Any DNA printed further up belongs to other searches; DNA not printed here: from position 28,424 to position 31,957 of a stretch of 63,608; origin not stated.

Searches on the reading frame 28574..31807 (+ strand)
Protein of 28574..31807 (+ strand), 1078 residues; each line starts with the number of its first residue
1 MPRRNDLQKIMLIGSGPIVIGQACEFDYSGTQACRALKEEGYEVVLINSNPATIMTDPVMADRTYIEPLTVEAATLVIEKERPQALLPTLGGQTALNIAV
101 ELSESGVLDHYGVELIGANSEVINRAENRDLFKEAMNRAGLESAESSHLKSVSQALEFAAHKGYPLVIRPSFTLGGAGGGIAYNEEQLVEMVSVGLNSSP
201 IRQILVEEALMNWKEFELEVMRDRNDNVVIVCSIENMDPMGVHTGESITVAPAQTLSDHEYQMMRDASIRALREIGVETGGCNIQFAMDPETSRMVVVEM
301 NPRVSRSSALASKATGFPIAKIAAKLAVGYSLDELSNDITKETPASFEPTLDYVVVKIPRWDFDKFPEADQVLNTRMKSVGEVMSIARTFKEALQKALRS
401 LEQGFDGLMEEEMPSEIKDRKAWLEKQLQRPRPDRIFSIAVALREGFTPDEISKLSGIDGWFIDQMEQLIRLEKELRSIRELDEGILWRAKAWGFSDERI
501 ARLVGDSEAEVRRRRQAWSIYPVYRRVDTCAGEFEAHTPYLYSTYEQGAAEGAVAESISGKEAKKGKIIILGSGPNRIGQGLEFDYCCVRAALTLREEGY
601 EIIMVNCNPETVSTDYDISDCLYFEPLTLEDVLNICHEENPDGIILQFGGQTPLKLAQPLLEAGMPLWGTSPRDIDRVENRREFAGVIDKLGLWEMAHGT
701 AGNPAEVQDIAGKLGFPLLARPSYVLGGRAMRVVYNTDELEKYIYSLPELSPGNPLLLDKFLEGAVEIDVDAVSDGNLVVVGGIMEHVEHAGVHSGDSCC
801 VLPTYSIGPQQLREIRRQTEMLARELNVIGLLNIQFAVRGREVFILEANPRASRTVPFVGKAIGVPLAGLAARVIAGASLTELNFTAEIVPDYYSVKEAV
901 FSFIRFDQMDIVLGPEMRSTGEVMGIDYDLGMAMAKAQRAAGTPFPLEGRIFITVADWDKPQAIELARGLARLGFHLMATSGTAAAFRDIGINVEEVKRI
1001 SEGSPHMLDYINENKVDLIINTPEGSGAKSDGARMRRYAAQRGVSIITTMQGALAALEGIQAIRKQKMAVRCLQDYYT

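Call 30: find_homologous_proteins(query=window:28574-31807:+, max_evalue=1e-100)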
Query window:28574-31807:+ (1078 aa): 8000 proteins with E <= 1e-100 among 8000 candidates; the best 120 are listed.
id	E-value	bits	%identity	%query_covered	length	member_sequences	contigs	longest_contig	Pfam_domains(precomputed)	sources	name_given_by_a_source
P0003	0.0e+0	2428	100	100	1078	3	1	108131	PF25596.2,PF02142.28,PF15632.12,PF02786.23,PF02787.26,PF02222.28,PF07478.19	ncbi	-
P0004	0.0e+0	2189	89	100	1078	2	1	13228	PF25596.2,PF02142.28,PF13535.12,PF15632.12,PF02786.23,PF02787.26,PF02222.28,PF01071.25,PF07478.19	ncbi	-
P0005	0.0e+0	2153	87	100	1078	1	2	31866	PF25596.2,PF02142.28,PF13535.12,PF15632.12,PF02786.23,PF02787.26,PF02222.28,PF01071.25,PF07478.19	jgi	-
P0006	0.0e+0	2152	87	100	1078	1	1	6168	PF25596.2,PF02142.28,PF13535.12,PF15632.12,PF02786.23,PF02787.26,PF02222.28,PF01071.25,PF07478.19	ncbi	-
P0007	0.0e+0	2150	87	100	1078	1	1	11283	PF25596.2,PF02142.28,PF13535.12,PF15632.12,PF02786.23,PF02787.26,PF02222.28,PF01071.25,PF07478.19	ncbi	-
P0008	0.0e+0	2146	87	100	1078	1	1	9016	PF25596.2,PF02142.28,PF13535.12,PF15632.12,PF02786.23,PF02787.26,PF02222.28,PF01071.25,PF07478.19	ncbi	-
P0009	0.0e+0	2145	87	100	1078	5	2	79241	PF25596.2,PF02142.28,PF15632.12,PF02786.23,PF02787.26,PF02222.28,PF01071.25,PF07478.19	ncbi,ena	-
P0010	0.0e+0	2135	87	100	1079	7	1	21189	PF25596.2,PF02142.28,PF15632.12,PF02786.23,PF02787.26,PF02222.28,PF01071.25,PF07478.19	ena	-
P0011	0.0e+0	2104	86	100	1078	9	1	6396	PF25596.2,PF02142.28,PF13535.12,PF15632.12,PF02786.23,PF02787.26,PF02222.28,PF01071.25,PF07478.19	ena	-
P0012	0.0e+0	2084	85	100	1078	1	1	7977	PF25596.2,PF02142.28,PF13535.12,PF15632.12,PF02786.23,PF02787.26,PF02222.28,PF02655.20,PF01071.25,PF07478.19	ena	-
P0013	0.0e+0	2050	84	100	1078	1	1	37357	PF25596.2,PF02142.28,PF15632.12,PF02786.23,PF02787.26,PF02222.28,PF01071.25,PF07478.19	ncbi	-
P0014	0.0e+0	2034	83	100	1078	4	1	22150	PF25596.2,PF02142.28,PF15632.12,PF02786.23,PF02787.26,PF02222.28,PF07478.19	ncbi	-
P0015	0.0e+0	2024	83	100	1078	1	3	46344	PF25596.2,PF02142.28,PF15632.12,PF02786.23,PF02787.26,PF02222.28,PF07478.19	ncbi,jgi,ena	-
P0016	0.0e+0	1985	81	100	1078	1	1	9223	PF25596.2,PF02142.28,PF15632.12,PF02786.23,PF02787.26,PF02222.28,PF01071.25,PF07478.19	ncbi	ncbi:MAG: carbamoyl-phosphate synthase large subunit [Bacillota bacterium]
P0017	0.0e+0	1973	80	100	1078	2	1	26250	PF25596.2,PF02142.28,PF15632.12,PF02786.23,PF02787.26,PF02222.28,PF07478.19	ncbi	-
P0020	0.0e+0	1838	76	100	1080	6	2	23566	PF25596.2,PF02142.28,PF13535.12,PF15632.12,PF02786.23,PF02787.26,PF02222.28,PF02655.20,PF01071.25,PF07478.19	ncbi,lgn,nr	ncbi:MAG: carbamoyl phosphate synthase large subunit [Firmicutes bacterium ML8_F2]|nr:MAG: carbamoyl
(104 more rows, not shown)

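Call 31: find_encoding_contigs(protein=P0009, flank=10000, max_places=4)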
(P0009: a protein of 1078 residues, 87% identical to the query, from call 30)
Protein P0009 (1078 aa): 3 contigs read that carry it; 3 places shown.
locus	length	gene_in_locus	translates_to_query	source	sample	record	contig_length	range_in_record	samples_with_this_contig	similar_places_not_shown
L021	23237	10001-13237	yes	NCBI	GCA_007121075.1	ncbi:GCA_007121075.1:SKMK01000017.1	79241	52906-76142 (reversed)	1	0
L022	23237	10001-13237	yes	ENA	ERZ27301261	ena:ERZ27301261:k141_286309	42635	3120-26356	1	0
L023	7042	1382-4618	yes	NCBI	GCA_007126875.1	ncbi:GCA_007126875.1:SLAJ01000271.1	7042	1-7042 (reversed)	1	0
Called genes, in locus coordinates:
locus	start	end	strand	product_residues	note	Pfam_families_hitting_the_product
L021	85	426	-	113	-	PF01904:DUF72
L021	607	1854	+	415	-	PF04165:DUF401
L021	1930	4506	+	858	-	PF01564:Spermine_synth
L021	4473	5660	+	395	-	PF04055:Radical_SAM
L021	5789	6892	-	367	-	PF04055:Radical_SAM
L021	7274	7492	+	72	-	-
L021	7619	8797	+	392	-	PF00155:Aminotran_1_2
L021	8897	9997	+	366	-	PF00988:CPSase_sm_chain, PF00117:GATase, PF07722:Peptidase_C26 (faint)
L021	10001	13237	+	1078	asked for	PF25596:CPSase_L_D1, PF01071:GARS_A (faint), PF02222:ATP-grasp (faint), PF02786:CPSase_L_D2, PF02787:CPSase_L_D3, PF25596:CPSase_L_D1, PF02786:CPSase_L_D2, PF02142:MGS, +2 more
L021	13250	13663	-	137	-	PF01894:YjbQ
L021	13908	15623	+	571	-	PF14716:HHH_8, PF14520:HHH_5, PF14791:DNA_pol_B_thumb, PF02811:PHP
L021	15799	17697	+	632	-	PF02730:AFOR_N, PF01314:AFOR_C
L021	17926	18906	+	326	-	PF12146:Hydrolase_4, PF00561:Abhydrolase_1, PF12697:Abhydrolase_6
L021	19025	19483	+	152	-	PF00582:Usp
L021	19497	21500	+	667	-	PF04879:Molybdop_Fe4S4, PF00384:Molybdopterin, PF01568:Molydop_binding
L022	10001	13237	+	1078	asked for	PF25596:CPSase_L_D1, PF01071:GARS_A (faint), PF02222:ATP-grasp (faint), PF02786:CPSase_L_D2, PF02787:CPSase_L_D3, PF25596:CPSase_L_D1, PF02786:CPSase_L_D2, PF02142:MGS, +2 more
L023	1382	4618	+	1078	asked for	PF25596:CPSase_L_D1, PF01071:GARS_A (faint), PF02222:ATP-grasp (faint), PF02786:CPSase_L_D2, PF02787:CPSase_L_D3, PF25596:CPSase_L_D1, PF02786:CPSase_L_D2, PF02142:MGS, +2 more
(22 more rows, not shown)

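Call 32: find_encoding_contigs(protein=P0005, flank=10000, max_places=4)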
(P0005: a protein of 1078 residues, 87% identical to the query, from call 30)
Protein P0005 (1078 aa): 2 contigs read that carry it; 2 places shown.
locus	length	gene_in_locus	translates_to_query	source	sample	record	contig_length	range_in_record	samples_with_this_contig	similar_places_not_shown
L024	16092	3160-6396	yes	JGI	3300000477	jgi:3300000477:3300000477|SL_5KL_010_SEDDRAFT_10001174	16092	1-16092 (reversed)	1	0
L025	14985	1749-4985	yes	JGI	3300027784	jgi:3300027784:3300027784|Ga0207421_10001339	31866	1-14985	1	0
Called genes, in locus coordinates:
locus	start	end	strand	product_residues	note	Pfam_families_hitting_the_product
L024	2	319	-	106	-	?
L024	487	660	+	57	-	-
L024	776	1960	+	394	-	PF00155:Aminotran_1_2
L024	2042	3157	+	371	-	PF00988:CPSase_sm_chain, PF00117:GATase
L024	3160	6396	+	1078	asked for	PF25596:CPSase_L_D1, PF13535:ATP-grasp_4 (faint), PF01071:GARS_A (faint), PF02786:CPSase_L_D2, PF02787:CPSase_L_D3, PF25596:CPSase_L_D1, PF02786:CPSase_L_D2, PF02142:MGS, +3 more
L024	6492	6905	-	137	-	PF01894:YjbQ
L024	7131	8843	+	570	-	PF14716:HHH_8, PF14520:HHH_5 (weak), PF14791:DNA_pol_B_thumb, PF02811:PHP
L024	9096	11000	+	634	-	PF02730:AFOR_N, PF01314:AFOR_C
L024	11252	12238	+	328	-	PF12146:Hydrolase_4, PF00561:Abhydrolase_1, PF12697:Abhydrolase_6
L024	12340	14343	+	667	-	PF04879:Molybdop_Fe4S4, PF00384:Molybdopterin, PF01568:Molydop_binding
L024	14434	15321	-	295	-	PF00892:EamA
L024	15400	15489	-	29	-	-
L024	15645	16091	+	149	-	?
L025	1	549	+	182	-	?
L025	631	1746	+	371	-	PF00988:CPSase_sm_chain, PF00117:GATase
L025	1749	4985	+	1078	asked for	PF25596:CPSase_L_D1, PF13535:ATP-grasp_4 (faint), PF01071:GARS_A (faint), PF02786:CPSase_L_D2, PF02787:CPSase_L_D3, PF25596:CPSase_L_D1, PF02786:CPSase_L_D2, PF02142:MGS, +3 more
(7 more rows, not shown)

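Call 33: find_encoding_contigs(protein=P0015, flank=10000, max_places=4)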
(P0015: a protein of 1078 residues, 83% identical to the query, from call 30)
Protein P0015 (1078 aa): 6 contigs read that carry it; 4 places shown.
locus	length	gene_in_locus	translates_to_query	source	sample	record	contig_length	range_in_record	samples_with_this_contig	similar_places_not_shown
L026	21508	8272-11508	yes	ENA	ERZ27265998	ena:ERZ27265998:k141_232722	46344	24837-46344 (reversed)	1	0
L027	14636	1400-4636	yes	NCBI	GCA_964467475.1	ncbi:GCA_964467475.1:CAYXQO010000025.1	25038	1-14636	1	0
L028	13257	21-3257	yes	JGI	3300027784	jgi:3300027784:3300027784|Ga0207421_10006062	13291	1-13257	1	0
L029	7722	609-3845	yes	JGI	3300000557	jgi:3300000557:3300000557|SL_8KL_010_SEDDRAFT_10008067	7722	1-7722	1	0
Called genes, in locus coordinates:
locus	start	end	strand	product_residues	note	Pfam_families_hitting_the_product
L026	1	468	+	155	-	?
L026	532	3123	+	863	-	PF01564:Spermine_synth, PF07690:MFS_1 (weak)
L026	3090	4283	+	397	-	PF04055:Radical_SAM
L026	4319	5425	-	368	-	PF04055:Radical_SAM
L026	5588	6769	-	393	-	PF00817:IMS, PF11798:IMS_HHH, PF21999:IMS_HHH_1, PF11799:IMS_C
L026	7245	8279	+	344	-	PF00988:CPSase_sm_chain, PF00117:GATase, PF07722:Peptidase_C26 (faint)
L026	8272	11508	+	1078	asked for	PF25596:CPSase_L_D1, PF02222:ATP-grasp (faint), PF02786:CPSase_L_D2, PF07478:Dala_Dala_lig_C (faint), PF02787:CPSase_L_D3, PF25596:CPSase_L_D1, PF02786:CPSase_L_D2, PF02142:MGS, +1 more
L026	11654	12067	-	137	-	PF01894:YjbQ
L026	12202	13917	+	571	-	PF14716:HHH_8, PF14520:HHH_5, PF14791:DNA_pol_B_thumb, PF02811:PHP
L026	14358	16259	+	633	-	PF02730:AFOR_N, PF01314:AFOR_C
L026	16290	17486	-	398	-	PF00465:Fe-ADH, PF13685:Fe-ADH_2, PF25137:ADH_Fe_C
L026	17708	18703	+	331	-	PF00561:Abhydrolase_1, PF12146:Hydrolase_4, PF12697:Abhydrolase_6, PF00326:Peptidase_S9 (faint)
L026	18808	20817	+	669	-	PF04879:Molybdop_Fe4S4, PF00384:Molybdopterin, PF01568:Molydop_binding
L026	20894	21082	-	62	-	PF14070:YjfB_motility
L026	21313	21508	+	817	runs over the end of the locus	PF22422:MGH1-like_GH, PF01204:Trehalase, PF03200:Glyco_hydro_63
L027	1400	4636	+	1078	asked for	PF25596:CPSase_L_D1, PF02222:ATP-grasp (faint), PF02786:CPSase_L_D2, PF07478:Dala_Dala_lig_C (faint), PF02787:CPSase_L_D3, PF25596:CPSase_L_D1, PF02786:CPSase_L_D2, PF02142:MGS, +1 more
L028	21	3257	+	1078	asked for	PF25596:CPSase_L_D1, PF02222:ATP-grasp (faint), PF02786:CPSase_L_D2, PF07478:Dala_Dala_lig_C (faint), PF02787:CPSase_L_D3, PF25596:CPSase_L_D1, PF02786:CPSase_L_D2, PF02142:MGS, +1 more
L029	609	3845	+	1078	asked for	PF25596:CPSase_L_D1, PF02222:ATP-grasp (faint), PF02786:CPSase_L_D2, PF07478:Dala_Dala_lig_C (faint), PF02787:CPSase_L_D3, PF25596:CPSase_L_D1, PF02786:CPSase_L_D2, PF02142:MGS, +1 more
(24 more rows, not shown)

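Call 44: find_encoding_contigs(protein=P0004, flank=10000, max_places=4)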
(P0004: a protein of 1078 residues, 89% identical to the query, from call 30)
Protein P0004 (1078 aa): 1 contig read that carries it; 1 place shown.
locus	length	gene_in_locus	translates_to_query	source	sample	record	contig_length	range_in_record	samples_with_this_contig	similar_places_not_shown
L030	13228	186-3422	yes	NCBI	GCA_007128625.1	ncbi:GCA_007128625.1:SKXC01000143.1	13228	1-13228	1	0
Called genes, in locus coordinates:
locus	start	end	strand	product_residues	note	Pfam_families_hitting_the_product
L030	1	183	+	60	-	?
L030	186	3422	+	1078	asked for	PF25596:CPSase_L_D1, PF13535:ATP-grasp_4 (faint), PF01071:GARS_A (faint), PF02786:CPSase_L_D2, PF02787:CPSase_L_D3, PF25596:CPSase_L_D1, PF02786:CPSase_L_D2, PF02142:MGS, +3 more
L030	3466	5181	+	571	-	PF14716:HHH_8, PF14520:HHH_5 (weak), PF14791:DNA_pol_B_thumb, PF02811:PHP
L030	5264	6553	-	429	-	PF13535:ATP-grasp_4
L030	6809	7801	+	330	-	PF12146:Hydrolase_4, PF00561:Abhydrolase_1, PF12697:Abhydrolase_6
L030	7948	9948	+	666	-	PF04879:Molybdop_Fe4S4, PF00384:Molybdopterin, PF01568:Molydop_binding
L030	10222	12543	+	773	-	PF22422:MGH1-like_GH, PF01204:Trehalase, PF03200:Glyco_hydro_63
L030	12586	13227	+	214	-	?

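Call 63: find_encoding_contigs(protein=P0003, flank=10000, max_places=3)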
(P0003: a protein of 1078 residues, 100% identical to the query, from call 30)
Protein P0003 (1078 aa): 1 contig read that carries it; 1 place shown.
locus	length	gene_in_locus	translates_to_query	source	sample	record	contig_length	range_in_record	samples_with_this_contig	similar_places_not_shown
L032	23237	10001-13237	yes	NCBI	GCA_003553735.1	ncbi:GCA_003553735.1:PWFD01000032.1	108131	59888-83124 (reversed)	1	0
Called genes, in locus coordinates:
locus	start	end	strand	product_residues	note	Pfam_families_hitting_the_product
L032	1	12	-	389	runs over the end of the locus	PF01551:Peptidase_M23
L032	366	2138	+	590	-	PF07705:CARDB (weak), PF24156:DUF7407 (faint), PF07705:CARDB (weak)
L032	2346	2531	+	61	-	-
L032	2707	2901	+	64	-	PF06305:LapA_dom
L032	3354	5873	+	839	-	PF01564:Spermine_synth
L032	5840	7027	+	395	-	PF04055:Radical_SAM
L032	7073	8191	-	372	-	PF04055:Radical_SAM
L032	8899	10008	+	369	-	PF00988:CPSase_sm_chain, PF00117:GATase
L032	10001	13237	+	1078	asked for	PF25596:CPSase_L_D1, PF02222:ATP-grasp (faint), PF02786:CPSase_L_D2, PF07478:Dala_Dala_lig_C (faint), PF02787:CPSase_L_D3, PF25596:CPSase_L_D1, PF02786:CPSase_L_D2, PF02142:MGS, +1 more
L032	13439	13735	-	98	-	PF01894:YjbQ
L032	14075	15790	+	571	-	PF14716:HHH_8, PF14520:HHH_5, PF14791:DNA_pol_B_thumb, PF02811:PHP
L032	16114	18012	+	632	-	PF02730:AFOR_N, PF01314:AFOR_C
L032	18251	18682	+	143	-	PF04879:Molybdop_Fe4S4, PF00384:Molybdopterin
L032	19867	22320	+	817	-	PF22422:MGH1-like_GH, PF01204:Trehalase, PF03200:Glyco_hydro_63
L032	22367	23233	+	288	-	PF01522:Polysacc_deac_1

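Call 64: find_encoding_contigs(protein=P0020, flank=10000, max_places=3)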
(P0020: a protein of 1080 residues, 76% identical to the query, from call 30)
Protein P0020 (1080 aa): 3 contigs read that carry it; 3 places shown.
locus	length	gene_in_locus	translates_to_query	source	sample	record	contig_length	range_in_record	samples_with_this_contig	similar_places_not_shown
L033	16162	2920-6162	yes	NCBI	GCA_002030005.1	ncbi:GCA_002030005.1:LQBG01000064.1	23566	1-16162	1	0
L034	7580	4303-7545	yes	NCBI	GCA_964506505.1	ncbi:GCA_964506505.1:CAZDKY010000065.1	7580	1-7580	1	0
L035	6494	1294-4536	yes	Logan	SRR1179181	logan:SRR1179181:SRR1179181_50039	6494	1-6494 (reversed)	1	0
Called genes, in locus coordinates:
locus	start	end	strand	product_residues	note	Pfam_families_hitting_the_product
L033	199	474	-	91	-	PF08734:GYD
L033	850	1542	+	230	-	PF01564:Spermine_synth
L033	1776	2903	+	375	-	PF00988:CPSase_sm_chain, PF00117:GATase, PF07722:Peptidase_C26 (faint)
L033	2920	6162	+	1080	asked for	PF25596:CPSase_L_D1, PF13535:ATP-grasp_4 (faint), PF02786:CPSase_L_D2, PF02787:CPSase_L_D3, PF25596:CPSase_L_D1, PF02786:CPSase_L_D2, PF15632:ATPgrasp_Ter, PF02142:MGS, +4 more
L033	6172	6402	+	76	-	-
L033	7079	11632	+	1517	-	PF00310:GATase_2, PF04898:Glu_syn_central, PF01645:Glu_synthase, PF01493:GXGXG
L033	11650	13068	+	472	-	PF14691:Fer4_20, PF00070:Pyr_redox (faint), PF07992:Pyr_redox_2, PF13450:NAD_binding_8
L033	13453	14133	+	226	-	-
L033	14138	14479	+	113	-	PF12840:HTH_20 (faint), PF01022:HTH_5, PF12802:MarR_2 (weak), PF13412:HTH_24 (weak), PF13601:HTH_34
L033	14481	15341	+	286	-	PF00005:ABC_tran, PF13304:AAA_21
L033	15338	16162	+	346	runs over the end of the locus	PF12698:ABC2_membrane_3, PF24686:FLQE3_permease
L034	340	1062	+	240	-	PF01863:YgjP-like, PF10263:SprT-like (weak), PF08325:WLM (weak)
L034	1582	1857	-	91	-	PF08734:GYD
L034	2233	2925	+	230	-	PF01564:Spermine_synth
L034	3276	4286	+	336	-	PF00988:CPSase_sm_chain, PF00117:GATase, PF07722:Peptidase_C26 (faint)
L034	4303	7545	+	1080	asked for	PF25596:CPSase_L_D1, PF13535:ATP-grasp_4 (faint), PF02786:CPSase_L_D2, PF02787:CPSase_L_D3, PF25596:CPSase_L_D1, PF02786:CPSase_L_D2, PF15632:ATPgrasp_Ter, PF02142:MGS, +4 more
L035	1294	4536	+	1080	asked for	PF25596:CPSase_L_D1, PF13535:ATP-grasp_4 (faint), PF02786:CPSase_L_D2, PF02787:CPSase_L_D3, PF25596:CPSase_L_D1, PF02786:CPSase_L_D2, PF15632:ATPgrasp_Ter, PF02142:MGS, +4 more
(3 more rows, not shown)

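Call 65: find_encoding_contigs(protein=P0013, flank=10000, max_places=3)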
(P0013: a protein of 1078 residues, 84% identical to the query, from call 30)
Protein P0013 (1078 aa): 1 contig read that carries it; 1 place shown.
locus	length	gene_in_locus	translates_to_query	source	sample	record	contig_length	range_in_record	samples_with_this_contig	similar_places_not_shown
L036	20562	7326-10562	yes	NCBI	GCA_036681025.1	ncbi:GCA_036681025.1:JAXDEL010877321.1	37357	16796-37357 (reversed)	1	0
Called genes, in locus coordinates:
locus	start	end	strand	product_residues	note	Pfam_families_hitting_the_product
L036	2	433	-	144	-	?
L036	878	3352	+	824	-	PF01564:Spermine_synth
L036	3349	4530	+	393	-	PF04055:Radical_SAM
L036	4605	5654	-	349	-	PF04055:Radical_SAM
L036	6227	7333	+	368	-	PF00988:CPSase_sm_chain, PF00117:GATase, PF07722:Peptidase_C26 (faint)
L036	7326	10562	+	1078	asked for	PF25596:CPSase_L_D1, PF01071:GARS_A (faint), PF02786:CPSase_L_D2, PF02787:CPSase_L_D3, PF25596:CPSase_L_D1, PF02786:CPSase_L_D2, PF15632:ATPgrasp_Ter (weak), PF02142:MGS, +2 more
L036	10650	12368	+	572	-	PF14716:HHH_8, PF14520:HHH_5 (weak), PF14791:DNA_pol_B_thumb, PF02811:PHP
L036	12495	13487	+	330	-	PF00561:Abhydrolase_1, PF12146:Hydrolase_4, PF12697:Abhydrolase_6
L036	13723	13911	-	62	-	PF14070:YjfB_motility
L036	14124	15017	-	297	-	PF00892:EamA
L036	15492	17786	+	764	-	PF22422:MGH1-like_GH, PF01204:Trehalase, PF03200:Glyco_hydro_63 (weak)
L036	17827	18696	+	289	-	PF01522:Polysacc_deac_1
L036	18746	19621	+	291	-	PF02574:S-methyl_trans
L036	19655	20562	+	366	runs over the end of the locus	PF13487:HD_5, PF01966:HD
